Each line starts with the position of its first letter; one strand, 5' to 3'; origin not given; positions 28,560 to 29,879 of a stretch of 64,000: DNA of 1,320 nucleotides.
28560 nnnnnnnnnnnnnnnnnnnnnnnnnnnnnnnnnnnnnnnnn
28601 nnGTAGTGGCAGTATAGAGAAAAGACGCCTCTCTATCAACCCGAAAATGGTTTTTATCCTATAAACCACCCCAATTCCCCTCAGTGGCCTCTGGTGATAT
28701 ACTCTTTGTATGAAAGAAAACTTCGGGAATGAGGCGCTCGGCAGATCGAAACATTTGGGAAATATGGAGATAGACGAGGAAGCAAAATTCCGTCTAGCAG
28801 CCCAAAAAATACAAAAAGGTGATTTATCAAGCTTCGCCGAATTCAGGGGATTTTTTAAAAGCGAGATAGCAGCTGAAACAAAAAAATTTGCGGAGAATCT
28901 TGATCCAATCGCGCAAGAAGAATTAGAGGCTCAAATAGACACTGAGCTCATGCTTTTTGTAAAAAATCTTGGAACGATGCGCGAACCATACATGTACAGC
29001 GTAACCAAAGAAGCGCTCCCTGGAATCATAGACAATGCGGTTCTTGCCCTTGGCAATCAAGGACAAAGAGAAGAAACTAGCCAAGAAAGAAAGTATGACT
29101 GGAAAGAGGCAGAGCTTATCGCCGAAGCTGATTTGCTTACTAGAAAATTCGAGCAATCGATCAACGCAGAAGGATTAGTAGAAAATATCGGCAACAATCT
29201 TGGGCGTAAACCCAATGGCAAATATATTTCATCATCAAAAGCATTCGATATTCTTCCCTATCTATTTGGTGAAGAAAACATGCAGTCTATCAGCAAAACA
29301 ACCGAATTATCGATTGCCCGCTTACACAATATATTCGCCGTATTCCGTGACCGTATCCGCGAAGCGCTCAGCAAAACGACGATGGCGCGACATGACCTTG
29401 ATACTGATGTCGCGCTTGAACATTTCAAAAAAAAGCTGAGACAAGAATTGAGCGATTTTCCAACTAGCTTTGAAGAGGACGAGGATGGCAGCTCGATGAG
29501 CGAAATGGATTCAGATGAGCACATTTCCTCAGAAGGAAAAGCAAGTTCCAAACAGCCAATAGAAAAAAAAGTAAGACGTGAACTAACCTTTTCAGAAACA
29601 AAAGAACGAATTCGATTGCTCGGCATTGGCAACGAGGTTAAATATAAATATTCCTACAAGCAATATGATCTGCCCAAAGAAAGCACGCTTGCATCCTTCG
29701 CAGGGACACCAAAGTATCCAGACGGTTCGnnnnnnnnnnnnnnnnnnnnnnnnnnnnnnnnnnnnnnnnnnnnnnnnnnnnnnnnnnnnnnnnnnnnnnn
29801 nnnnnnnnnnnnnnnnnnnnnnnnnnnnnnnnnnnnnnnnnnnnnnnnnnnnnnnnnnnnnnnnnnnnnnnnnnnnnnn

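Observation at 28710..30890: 726-aa cytoplasmic protein made of six to seven novel ~58-aa tandem repeats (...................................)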

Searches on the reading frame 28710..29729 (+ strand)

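Call 10: search_protein_families(library=pfam, proteins=[window:28710-29729:+], max_evalue=10)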
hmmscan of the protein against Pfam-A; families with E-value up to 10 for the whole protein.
seq(340 aa): 1 family
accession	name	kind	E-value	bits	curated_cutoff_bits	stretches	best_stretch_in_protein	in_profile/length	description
PF16762.11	RHH_6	-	0.26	12.4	27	1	20-81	12-73/77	Ribbon-helix-helix domain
